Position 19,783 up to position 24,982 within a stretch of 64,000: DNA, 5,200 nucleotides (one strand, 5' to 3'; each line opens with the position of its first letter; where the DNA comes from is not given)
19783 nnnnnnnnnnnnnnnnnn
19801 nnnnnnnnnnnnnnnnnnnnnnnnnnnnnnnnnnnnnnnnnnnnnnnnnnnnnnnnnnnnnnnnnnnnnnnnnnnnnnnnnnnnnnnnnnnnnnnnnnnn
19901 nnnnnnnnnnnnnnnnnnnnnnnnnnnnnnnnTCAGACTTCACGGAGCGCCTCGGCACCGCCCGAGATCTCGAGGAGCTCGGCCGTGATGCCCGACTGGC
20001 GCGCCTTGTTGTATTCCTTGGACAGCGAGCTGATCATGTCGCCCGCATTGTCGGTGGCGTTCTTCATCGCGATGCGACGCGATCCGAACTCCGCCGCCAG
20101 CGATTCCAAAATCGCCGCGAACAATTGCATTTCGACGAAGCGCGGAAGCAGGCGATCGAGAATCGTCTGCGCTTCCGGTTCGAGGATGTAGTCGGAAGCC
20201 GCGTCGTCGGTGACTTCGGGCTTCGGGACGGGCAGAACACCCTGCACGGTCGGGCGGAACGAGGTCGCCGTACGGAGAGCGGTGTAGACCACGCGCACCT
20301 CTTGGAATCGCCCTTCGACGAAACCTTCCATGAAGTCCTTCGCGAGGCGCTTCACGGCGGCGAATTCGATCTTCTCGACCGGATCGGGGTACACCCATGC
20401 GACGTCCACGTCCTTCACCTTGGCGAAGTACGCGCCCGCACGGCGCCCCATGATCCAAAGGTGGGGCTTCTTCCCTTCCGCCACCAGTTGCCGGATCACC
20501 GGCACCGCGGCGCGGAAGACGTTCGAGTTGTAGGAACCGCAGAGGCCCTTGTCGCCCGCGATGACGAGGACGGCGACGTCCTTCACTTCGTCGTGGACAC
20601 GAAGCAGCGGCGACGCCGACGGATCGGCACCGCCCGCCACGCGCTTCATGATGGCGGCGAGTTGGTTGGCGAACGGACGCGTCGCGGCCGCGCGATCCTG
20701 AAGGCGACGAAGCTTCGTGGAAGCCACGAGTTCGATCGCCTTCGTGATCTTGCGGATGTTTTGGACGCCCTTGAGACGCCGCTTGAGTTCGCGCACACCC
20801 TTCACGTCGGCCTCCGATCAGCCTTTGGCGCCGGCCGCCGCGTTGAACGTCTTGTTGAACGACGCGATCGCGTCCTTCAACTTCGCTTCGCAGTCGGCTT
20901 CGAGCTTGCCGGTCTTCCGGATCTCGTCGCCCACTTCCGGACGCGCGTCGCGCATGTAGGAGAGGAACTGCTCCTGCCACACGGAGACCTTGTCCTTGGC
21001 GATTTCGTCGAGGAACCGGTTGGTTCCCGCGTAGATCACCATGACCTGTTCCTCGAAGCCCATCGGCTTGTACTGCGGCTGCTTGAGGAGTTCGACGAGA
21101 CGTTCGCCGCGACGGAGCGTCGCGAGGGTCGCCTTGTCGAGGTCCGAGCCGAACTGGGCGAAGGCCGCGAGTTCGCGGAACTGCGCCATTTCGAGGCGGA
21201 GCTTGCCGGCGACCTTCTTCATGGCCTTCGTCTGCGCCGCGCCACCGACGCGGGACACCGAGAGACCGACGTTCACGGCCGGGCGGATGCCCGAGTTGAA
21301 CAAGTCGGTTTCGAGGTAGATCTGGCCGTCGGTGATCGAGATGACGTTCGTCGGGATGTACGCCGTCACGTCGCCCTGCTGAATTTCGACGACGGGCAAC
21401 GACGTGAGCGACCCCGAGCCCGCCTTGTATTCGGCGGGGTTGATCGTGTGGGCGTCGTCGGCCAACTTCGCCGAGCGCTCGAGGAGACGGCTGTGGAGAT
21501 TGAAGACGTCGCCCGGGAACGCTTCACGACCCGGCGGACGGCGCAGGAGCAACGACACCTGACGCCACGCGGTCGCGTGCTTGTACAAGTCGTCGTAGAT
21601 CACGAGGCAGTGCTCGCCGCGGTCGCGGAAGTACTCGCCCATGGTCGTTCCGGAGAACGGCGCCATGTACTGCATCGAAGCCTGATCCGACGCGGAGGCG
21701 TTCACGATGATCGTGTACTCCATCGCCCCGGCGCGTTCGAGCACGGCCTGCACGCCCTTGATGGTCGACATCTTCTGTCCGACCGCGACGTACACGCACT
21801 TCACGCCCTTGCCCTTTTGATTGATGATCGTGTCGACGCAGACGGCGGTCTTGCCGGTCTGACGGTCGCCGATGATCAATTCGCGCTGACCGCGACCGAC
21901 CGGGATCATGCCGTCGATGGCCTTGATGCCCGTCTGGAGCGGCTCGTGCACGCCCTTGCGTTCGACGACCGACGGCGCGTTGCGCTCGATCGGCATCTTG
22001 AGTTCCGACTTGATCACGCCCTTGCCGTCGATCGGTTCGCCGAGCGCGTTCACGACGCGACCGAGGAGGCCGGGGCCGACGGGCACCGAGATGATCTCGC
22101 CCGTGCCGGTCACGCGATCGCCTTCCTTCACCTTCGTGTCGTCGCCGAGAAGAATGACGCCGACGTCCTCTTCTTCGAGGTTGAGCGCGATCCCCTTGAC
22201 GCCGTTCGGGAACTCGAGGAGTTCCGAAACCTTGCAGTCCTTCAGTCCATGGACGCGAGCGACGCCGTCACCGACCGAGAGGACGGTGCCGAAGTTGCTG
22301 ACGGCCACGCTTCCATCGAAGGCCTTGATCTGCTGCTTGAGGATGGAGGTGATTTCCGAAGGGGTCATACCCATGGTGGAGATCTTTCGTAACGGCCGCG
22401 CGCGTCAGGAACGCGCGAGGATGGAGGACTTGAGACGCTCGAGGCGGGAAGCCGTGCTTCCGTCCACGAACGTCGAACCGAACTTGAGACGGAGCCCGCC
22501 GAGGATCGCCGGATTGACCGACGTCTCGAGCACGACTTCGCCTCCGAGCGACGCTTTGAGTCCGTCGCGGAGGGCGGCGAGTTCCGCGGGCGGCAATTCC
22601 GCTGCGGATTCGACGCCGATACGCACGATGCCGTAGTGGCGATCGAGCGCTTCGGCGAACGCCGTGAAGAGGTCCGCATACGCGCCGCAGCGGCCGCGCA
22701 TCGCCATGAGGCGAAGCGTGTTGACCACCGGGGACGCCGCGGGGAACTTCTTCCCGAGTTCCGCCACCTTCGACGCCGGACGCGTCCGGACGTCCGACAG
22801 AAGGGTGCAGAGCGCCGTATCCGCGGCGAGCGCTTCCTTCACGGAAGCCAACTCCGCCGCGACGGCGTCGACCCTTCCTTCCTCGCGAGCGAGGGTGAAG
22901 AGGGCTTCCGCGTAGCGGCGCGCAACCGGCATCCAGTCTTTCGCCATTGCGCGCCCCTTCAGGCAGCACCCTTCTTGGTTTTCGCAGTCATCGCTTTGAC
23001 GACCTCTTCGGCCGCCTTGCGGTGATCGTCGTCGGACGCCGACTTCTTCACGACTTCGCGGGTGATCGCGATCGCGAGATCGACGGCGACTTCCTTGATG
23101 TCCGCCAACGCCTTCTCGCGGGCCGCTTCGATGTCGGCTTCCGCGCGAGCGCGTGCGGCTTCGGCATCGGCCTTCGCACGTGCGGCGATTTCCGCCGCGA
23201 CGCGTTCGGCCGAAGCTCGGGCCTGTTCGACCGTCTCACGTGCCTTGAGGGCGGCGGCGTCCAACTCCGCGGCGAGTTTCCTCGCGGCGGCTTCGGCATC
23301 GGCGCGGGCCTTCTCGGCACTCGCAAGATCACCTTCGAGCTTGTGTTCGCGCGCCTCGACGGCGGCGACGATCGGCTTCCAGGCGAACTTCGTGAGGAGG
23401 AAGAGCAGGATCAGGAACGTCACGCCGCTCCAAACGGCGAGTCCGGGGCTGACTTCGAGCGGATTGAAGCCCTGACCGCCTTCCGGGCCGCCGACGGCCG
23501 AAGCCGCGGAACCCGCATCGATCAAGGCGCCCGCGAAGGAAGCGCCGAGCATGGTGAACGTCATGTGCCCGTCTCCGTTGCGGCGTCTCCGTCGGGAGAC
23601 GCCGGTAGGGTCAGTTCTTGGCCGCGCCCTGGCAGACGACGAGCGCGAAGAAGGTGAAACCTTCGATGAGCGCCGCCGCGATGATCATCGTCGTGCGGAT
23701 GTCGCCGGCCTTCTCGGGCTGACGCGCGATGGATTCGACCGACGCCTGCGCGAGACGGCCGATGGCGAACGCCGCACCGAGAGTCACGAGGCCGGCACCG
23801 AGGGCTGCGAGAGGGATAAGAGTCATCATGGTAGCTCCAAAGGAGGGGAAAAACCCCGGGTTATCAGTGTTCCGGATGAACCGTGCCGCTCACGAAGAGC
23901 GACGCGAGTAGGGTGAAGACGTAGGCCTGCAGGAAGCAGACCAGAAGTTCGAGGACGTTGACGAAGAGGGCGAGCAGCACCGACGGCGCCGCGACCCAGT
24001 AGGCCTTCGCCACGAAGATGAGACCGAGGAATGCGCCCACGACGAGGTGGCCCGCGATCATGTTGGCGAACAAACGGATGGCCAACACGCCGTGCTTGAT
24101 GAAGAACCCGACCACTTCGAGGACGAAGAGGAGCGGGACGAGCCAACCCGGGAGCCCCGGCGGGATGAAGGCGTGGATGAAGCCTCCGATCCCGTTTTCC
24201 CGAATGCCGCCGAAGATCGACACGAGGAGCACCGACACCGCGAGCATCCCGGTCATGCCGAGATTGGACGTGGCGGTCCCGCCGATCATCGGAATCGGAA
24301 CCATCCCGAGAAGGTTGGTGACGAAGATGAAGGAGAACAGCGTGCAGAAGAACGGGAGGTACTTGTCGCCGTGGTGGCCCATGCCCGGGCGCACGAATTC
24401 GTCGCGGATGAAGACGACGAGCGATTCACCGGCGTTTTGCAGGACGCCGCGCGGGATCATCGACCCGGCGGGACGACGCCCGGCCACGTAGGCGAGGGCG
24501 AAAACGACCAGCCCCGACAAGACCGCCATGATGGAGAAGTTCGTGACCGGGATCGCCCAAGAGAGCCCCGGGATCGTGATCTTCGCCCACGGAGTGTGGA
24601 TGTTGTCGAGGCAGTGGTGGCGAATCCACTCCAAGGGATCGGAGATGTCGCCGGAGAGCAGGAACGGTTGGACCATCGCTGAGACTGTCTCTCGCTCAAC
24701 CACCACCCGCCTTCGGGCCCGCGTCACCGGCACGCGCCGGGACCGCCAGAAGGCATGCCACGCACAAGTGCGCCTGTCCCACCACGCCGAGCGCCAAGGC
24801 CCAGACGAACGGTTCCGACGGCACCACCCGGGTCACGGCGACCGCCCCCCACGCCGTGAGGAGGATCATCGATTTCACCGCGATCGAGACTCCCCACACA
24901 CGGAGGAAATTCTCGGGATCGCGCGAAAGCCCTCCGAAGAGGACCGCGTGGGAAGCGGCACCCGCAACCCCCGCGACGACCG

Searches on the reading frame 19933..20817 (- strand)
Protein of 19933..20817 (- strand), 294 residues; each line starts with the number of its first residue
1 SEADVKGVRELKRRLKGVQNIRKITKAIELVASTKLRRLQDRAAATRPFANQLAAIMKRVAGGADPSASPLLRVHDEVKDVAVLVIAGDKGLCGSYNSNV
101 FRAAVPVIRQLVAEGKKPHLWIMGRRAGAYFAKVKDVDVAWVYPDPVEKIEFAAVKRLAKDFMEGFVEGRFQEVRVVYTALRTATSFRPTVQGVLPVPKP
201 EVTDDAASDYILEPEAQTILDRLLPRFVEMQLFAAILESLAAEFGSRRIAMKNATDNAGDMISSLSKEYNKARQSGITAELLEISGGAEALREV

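Call 8: search_protein_families(library=pfam, max_evalue=0.001, proteins=[window:19933-20817:-])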
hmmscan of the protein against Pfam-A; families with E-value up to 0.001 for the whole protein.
window:19933-20817:- (294 aa): 1 family
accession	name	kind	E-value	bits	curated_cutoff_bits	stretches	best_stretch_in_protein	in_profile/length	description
PF00231.24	ATP-synt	-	2e-87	293.9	39.9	1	8-291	2-285/285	ATP synthase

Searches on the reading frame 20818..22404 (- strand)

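Call 8: search_protein_families(library=pfam, max_evalue=0.001, proteins=[window:20818-22404:-])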
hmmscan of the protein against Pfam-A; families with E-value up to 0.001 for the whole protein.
window:20818-22404:- (528 aa): 4 families
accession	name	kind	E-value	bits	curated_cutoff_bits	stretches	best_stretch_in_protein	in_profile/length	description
PF00006.31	ATP-synt_ab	-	3.1e-77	259.4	29.5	1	159-384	1-213/213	ATP synthase alpha/beta family, nucleotide-binding domain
PF00306.32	ATP-synt_ab_C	-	1.8e-48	164.5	27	1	391-516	1-126/126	ATP synthase alpha/beta chain, C terminal domain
PF02874.29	ATP-synt_ab_N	-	7.9e-15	55.6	20.9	1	36-102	3-69/69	ATP synthase alpha/beta family, beta-barrel domain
PF06745.19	ATPase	-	4.4e-05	23.4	26.6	1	157-216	2-64/231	KaiC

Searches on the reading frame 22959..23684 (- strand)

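Call 8: search_protein_families(library=pfam, max_evalue=0.001, proteins=[window:22959-23684:-])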
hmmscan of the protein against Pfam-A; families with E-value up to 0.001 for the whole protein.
window:22959-23684:- (241 aa): 1 family
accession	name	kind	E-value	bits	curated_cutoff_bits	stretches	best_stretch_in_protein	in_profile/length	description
PF00430.23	ATP-synt_B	-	3.5e-22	79.3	28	1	84-211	3-130/132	ATP synthase B/B' CF(0)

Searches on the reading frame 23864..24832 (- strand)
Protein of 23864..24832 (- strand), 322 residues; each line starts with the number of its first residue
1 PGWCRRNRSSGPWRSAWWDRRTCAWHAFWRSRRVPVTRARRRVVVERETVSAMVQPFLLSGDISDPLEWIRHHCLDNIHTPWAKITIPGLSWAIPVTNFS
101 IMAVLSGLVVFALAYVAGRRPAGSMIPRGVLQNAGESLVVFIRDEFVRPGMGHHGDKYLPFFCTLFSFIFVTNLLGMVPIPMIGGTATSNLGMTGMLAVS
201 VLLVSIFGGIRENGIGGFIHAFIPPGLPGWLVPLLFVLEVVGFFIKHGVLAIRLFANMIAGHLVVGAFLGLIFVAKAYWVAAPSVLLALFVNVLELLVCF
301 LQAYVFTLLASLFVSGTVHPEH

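Call 8: search_protein_families(library=pfam, max_evalue=0.001, proteins=[window:23864-24832:-])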
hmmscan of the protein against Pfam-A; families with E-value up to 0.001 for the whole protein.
window:23864-24832:- (322 aa): 1 family
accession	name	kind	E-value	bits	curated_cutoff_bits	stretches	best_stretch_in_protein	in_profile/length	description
PF00119.25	ATP-synt_A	-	2.4e-53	181.7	33.9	1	101-315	2-217/217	ATP synthase A chain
